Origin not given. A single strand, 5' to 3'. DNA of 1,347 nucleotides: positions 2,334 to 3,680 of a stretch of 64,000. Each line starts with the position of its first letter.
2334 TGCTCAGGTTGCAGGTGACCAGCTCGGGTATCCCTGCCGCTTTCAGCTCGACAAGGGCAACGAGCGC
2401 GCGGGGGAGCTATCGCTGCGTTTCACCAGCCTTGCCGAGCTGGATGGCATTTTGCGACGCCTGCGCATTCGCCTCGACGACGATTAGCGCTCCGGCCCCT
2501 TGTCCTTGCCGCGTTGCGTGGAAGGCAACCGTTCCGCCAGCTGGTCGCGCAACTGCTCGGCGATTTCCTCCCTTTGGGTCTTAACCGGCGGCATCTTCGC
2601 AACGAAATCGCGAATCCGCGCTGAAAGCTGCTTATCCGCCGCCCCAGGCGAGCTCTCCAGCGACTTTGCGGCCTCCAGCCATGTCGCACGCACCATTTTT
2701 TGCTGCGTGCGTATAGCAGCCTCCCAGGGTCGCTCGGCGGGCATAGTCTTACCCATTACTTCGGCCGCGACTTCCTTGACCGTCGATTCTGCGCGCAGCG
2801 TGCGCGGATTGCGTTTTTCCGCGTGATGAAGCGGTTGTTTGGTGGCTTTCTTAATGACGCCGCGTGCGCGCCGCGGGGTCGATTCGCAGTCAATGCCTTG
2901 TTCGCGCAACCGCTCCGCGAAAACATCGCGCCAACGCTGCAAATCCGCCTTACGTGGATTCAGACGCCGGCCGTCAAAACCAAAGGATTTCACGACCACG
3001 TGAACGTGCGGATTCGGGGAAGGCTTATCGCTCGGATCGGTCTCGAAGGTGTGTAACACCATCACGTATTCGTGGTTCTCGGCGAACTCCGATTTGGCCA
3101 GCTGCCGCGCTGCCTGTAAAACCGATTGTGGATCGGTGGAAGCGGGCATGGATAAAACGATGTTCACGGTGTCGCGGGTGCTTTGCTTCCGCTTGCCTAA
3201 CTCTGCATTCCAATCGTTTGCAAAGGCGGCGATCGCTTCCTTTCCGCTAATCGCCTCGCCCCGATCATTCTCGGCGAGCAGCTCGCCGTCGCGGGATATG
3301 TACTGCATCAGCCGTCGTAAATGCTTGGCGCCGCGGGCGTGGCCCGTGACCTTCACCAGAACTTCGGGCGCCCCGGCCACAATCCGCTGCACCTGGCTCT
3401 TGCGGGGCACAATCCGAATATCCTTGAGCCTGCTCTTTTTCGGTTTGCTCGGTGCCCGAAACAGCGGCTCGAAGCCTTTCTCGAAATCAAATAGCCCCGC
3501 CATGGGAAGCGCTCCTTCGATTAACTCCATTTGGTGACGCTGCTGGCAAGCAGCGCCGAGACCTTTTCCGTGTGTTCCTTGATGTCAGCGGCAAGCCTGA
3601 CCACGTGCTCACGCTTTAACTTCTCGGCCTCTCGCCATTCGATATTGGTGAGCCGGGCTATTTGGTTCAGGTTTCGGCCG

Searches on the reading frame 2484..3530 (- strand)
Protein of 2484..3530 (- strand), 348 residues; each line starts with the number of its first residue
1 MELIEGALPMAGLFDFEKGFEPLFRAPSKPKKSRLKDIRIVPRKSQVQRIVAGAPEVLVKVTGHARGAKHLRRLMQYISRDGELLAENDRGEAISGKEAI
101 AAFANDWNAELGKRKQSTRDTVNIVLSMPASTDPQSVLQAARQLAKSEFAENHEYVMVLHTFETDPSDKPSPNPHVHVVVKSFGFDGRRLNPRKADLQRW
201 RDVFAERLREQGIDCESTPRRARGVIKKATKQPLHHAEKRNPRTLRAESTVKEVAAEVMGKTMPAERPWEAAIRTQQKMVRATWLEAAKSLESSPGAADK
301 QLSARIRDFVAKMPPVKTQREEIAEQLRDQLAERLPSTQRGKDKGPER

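Call 33: search_protein_families(library=pfam, proteins=[window:2484-3530:-], max_evalue=0.00001)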
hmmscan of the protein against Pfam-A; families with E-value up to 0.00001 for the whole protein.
window:2484-3530:- (348 aa): 1 family
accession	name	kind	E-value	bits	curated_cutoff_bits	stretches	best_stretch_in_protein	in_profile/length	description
PF03432.20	Relaxase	-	1.7e-14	54.7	24.6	1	94-212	18-131/132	MobA/VirD2-like, nuclease domain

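Call 95: find_homologous_proteins(query=window:2484-3527:-, max_evalue=1e-10)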
Query window:2484-3527:- (347 aa): 1047 proteins with E <= 1e-10 among 5122 candidates; the best 120 are listed.
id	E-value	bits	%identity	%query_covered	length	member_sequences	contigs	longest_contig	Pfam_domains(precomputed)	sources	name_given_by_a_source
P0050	2.3e-181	620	84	98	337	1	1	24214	PF03432.21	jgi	jgi:type IV secretory pathway VirD2 relaxase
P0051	7.8e-158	543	75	94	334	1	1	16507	PF03432.21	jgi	jgi:type IV secretory pathway VirD2 relaxase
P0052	7.0e-152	523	69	96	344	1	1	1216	PF03432.21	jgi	-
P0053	1.5e-146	506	68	96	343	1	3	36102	PF03432.21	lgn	-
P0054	1.8e-139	483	65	98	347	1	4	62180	PF03432.21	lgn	-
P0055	8.3e-139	481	65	98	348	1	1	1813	PF03432.21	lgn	-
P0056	3.6e-124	432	59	95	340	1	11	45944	PF03432.21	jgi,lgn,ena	-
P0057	5.7e-76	274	47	82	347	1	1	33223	PF03432.21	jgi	-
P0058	1.5e-72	263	45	91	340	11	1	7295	PF03432.21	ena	-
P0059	3.3e-72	262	46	85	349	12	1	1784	PF03432.21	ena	-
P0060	7.0e-72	261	49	72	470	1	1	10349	PF03432.21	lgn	-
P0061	7.8e-72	260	46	77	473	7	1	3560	PF03432.21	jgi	jgi:type IV secretory pathway VirD2 relaxase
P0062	1.4e-71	260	48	74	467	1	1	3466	PF03432.21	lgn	-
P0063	1.5e-71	259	48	72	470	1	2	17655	PF03432.21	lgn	-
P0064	8.5e-71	257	50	72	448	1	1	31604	PF03432.21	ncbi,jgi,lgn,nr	ncbi:MAG: relaxase/mobilization nuclease domain-containing protein [Azoarcus sp.]|jgi:type IV secret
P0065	8.6e-71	257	47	79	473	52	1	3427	PF03432.21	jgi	jgi:type IV secretory pathway VirD2 relaxase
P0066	1.1e-70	257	44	84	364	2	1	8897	PF03432.21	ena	-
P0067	1.6e-70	256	44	84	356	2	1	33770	PF03432.21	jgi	-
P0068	1.6e-70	256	47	72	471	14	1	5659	PF03432.21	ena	-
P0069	2.2e-70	256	48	72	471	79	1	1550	PF03432.21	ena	-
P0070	3.4e-70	255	45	84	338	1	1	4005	PF03432.21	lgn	-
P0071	3.6e-70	255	46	79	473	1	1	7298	PF03432.21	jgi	jgi:type IV secretory pathway VirD2 relaxase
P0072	3.8e-70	255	44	80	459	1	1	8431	PF03432.21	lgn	-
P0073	4.0e-70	255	49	72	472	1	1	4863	PF03432.21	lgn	-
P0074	4.4e-70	255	48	72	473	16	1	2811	PF03432.21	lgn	-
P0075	6.8e-70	254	46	77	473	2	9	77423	PF03432.21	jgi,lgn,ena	jgi:type IV secretory pathway VirD2 relaxase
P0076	7.5e-70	254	49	68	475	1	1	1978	PF03432.21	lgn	-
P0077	8.3e-70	254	45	76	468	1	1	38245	PF03432.21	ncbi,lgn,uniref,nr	ncbi:hypothetical protein WL93_26645 [Burkholderia diffusa]|uniref:relaxase/mobilization nuclease do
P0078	8.7e-70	254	46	79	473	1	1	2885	PF03432.21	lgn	-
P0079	1.4e-69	253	46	77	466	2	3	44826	PF03432.21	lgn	-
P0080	2.1e-69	252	46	77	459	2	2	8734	PF03432.21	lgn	-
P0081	4.7e-69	251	44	81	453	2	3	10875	PF03432.21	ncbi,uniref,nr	ncbi:nickase [Verminephrobacter aporrectodeae subsp. tuberculatae]|uniref:relaxase/mobilization nucl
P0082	4.9e-69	251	44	81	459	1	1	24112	PF03432.21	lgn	-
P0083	5.2e-69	251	46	77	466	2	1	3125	PF03432.21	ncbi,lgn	-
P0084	6.2e-69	251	45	82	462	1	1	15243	PF03432.21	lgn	-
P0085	7.9e-69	251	44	80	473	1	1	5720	PF03432.21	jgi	jgi:type IV secretory pathway VirD2 relaxase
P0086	9.8e-69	250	47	68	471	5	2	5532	PF03432.21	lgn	-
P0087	1.3e-68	250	43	79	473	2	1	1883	PF03432.21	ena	-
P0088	1.3e-68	250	47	72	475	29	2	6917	PF03432.21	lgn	-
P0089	1.7e-68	249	45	80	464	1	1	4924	PF03432.21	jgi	jgi:type IV secretory pathway VirD2 relaxase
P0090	2.0e-68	249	46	72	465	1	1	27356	PF03432.21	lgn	-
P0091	2.7e-68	249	47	72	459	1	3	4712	PF03432.21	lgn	-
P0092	5.1e-68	248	46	72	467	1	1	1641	PF03432.21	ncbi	-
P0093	5.2e-68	248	43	83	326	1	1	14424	PF03432.21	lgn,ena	-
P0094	5.5e-68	248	44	80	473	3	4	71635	PF03432.21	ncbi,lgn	-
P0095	6.8e-68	247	44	77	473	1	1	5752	PF03432.21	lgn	-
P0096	8.9e-68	247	41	95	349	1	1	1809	PF03432.21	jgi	jgi:type IV secretory pathway VirD2 relaxase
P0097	8.9e-68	247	45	80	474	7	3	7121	PF03432.21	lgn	-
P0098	1.1e-67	247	45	68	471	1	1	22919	PF03432.21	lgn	-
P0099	2.7e-67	246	42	88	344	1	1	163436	PF03432.21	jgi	jgi:type IV secretory pathway VirD2 relaxase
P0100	6.3e-67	244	46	76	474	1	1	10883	PF03432.21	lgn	-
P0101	7.9e-67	244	46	69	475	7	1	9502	PF03432.21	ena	-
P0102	1.5e-66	243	47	72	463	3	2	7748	PF03432.21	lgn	-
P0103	1.8e-66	243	45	72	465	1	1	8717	PF03432.21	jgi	-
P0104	3.3e-66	242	44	80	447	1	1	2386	PF03432.21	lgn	-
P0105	3.7e-66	242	43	80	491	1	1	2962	PF03432.21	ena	-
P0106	5.0e-66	241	44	69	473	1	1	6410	PF03432.21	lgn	-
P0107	5.8e-66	241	45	66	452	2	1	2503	PF03432.21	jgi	jgi:type IV secretory pathway VirD2 relaxase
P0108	7.2e-66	241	47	71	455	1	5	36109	PF03432.21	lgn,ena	-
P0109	8.6e-66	241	43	82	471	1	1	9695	PF03432.21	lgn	-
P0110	9.2e-66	240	42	73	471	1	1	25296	PF03432.21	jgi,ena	-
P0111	1.1e-65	240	45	78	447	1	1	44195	PF03432.21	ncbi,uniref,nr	ncbi:relaxase/mobilization nuclease domain-containing protein [Metapseudomonas otitidis]|uniref:rela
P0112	1.1e-65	240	41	92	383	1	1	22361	PF03432.21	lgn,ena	-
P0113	1.2e-65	240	45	72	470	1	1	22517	PF03432.21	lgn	-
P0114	2.4e-65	239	46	72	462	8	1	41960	PF03432.21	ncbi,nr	ncbi:nickase [Xylella fastidiosa subsp. multiplex]|nr:nickase [Xylella fastidiosa subsp. multiplex]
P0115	2.6e-65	239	42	80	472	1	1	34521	PF03432.21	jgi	jgi:type IV secretory pathway VirD2 relaxase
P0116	2.8e-65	239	43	78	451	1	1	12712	PF03432.21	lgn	-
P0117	4.2e-65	238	47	70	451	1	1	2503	PF03432.21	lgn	-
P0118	4.2e-65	238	47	73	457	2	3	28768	PF03432.21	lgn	-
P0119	4.7e-65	238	44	82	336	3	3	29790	PF03432.21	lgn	-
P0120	6.6e-65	238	44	78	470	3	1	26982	PF03432.21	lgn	-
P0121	9.1e-65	237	45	72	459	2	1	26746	PF01076.26,PF03432.21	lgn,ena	-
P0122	1.5e-64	236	44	72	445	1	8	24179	PF03432.21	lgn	-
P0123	2.2e-64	236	42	72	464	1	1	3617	PF03432.21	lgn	-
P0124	6.5e-64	234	43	82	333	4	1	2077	PF03432.21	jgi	-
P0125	8.9e-64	234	43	87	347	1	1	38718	PF03432.21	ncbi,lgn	-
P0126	9.5e-64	234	45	76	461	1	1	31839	PF03432.21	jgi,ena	-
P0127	9.7e-64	234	42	78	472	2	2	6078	PF03432.21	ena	-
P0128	1.1e-63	234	41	94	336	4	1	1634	PF03432.21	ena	-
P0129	1.2e-63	234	44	73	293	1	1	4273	PF03432.21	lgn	-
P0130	1.7e-63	233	43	80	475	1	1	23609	PF03432.21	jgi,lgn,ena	-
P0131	1.8e-63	233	42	78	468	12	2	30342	PF03432.21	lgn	-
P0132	2.4e-63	233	44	78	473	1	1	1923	PF03432.21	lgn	-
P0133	5.1e-63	231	45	72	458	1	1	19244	PF03432.21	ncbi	-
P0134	8.8e-63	231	41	92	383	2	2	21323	PF03432.21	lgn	-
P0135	1.3e-62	230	45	72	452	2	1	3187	PF03432.21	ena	-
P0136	3.0e-62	229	46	72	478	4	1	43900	PF03432.21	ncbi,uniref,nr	ncbi:Nickase [Candidatus Methylobacter favarea]|uniref:Nickase n=2 Tax=Candidatus Methylobacter fava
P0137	3.1e-62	229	44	72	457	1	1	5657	PF01076.26,PF03432.21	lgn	-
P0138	5.1e-62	228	42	75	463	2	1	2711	PF03432.21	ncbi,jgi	jgi:type IV secretory pathway VirD2 relaxase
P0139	8.0e-62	228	41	90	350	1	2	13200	PF03432.21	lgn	-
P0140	9.7e-62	227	44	72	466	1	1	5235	PF03432.21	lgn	-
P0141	2.9e-61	226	43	85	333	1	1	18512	PF03432.21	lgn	-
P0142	3.2e-61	226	39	93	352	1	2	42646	PF03432.21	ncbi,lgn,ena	-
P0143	3.6e-61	225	40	83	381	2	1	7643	PF03432.21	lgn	-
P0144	5.8e-61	225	43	77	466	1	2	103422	PF03432.21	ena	-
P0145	7.0e-61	224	39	92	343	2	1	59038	PF03432.21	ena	-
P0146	7.2e-61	224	44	78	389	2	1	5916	PF03432.21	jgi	jgi:type IV secretory pathway VirD2 relaxase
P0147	8.0e-61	224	39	94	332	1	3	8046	PF03432.21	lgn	-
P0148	2.2e-60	223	42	84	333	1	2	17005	PF03432.21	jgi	jgi:type IV secretory pathway VirD2 relaxase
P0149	8.0e-60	221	41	78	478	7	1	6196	PF03432.21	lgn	-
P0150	9.5e-60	221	41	78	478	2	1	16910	PF03432.21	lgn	-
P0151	1.1e-59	221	46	71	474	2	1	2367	PF03432.21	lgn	-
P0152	3.5e-59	219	43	77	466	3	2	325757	PF03432.21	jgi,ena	-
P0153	7.6e-58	214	40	94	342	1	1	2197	PF03432.21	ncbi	-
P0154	8.7e-58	214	47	63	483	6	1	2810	PF03432.21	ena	-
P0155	9.9e-58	214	36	98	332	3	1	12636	PF03432.21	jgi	jgi:type IV secretory pathway VirD2 relaxase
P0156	2.0e-57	213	41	82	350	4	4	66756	PF03432.21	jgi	-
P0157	2.2e-57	213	44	69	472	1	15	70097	PF03432.21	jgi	jgi:type IV secretory pathway VirD2 relaxase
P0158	4.0e-57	212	49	59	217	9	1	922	PF03432.21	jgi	-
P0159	5.1e-57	212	42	72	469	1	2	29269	PF03432.21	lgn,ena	-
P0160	5.7e-57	212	39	97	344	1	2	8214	PF03432.21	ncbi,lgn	-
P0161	6.1e-57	212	47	63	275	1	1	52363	PF03432.21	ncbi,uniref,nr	ncbi:relaxase/mobilization nuclease domain-containing protein (plasmid) [Xylella fastidiosa subsp. p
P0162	6.5e-57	211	39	91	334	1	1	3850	PF03432.21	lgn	-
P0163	1.5e-56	210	40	82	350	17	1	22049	PF03432.21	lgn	-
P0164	1.6e-56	210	40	82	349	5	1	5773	PF03432.21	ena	-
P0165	1.9e-56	210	40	83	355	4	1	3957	PF03432.21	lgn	-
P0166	2.7e-56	209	39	82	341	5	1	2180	PF03432.21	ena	-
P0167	6.9e-56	208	38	81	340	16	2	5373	PF03432.21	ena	-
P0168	9.3e-56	208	42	81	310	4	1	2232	PF03432.21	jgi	jgi:type IV secretory pathway VirD2 relaxase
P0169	1.5e-55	207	42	88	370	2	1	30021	PF03432.21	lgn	-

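Call 105: search_dna_similar(query=window:2484-3527:-, collection=plasmids, mode=protein, max_rows=40, rows=spread)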
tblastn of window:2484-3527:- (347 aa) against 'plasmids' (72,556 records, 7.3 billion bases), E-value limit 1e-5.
Records with a match: 2918; places in all: 2971; records where one place covers at least 80% of the query: 308.
Best place of each record, by identity: <60% 2918.
By first word of the organism name: Escherichia 989; Klebsiella 492; Salmonella 236; Campylobacter 218; Enterobacter 137; Citrobacter 85; Rhizobium 80; Bradyrhizobium 52; Sphingobium 50; uncultured 44; and 103 more.
By predicted mobility (MOB-suite, as given by PLSDB): conjugative 2508; mobilizable 211; non-mobilizable 199.
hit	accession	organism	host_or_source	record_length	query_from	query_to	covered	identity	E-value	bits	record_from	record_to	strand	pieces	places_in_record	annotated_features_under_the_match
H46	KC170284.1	uncultured bacterium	-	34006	11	347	97%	41.1%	2e-73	253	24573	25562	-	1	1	nic: Nic: nickase | mobC: MobC: putative mobilization protein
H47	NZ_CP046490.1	Xanthomonas oryzae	Oryza sativa,Microbe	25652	42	343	87%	40.9%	6e-54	197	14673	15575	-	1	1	relaxase/mobilization nuclease domain-containing protein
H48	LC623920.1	uncultured bacterium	-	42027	43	333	84%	39.2%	2e-48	182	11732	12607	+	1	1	traS/rlx: DNA relaxase/nickase TraS/VirD2-like protein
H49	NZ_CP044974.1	Hydrogenophaga sp. PBL-H3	-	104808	53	327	79%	39.6%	2e-48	181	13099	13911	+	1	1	relaxase/mobilization nuclease domain-containing protein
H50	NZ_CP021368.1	Acidovorax carolinensis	-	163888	19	296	80%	35.7%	1e-43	167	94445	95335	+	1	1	relaxase/mobilization nuclease domain-containing protein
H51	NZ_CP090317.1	Xylella fastidiosa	Morus alba,WGS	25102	49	273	65%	34.3%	4e-26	116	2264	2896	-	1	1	relaxase/mobilization nuclease domain-containing protein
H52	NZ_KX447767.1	Escherichia coli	Homo sapiens,urine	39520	51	286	68%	28.6%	4e-14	81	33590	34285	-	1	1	mobP1: MobP1 family relaxase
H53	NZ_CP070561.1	Klebsiella pneumoniae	Homo sapiens,urine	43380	51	286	68%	28.6%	4e-14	81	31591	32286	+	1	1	mobP1: MobP1 family relaxase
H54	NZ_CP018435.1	Klebsiella pneumoniae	Homo sapiens,wound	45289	51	286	68%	28.6%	4e-14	81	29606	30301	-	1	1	mobP1: MobP1 family relaxase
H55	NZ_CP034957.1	Escherichia coli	Homo sapiens,Culture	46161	51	286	68%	28.6%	4e-14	81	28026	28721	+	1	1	mobP1: MobP1 family relaxase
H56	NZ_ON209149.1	Enterobacter hormaechei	-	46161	51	286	68%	28.6%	4e-14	81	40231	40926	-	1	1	mobP1: MobP1 family relaxase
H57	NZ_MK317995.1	Klebsiella pneumoniae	feces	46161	51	286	68%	28.6%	4e-14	81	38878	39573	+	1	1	mobP1: MobP1 family relaxase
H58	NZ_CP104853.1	Escherichia coli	cell culture,Environment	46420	51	286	68%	28.6%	4e-14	81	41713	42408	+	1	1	mobP1: MobP1 family relaxase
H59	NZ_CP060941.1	Escherichia coli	Homo sapiens,urine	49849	51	286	68%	28.6%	4e-14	81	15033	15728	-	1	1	mobP1: MobP1 family relaxase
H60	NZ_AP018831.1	Enterobacter hormaechei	Homo sapiens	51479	51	286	68%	28.6%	4e-14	81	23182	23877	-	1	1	mobP1: MobP1 family relaxase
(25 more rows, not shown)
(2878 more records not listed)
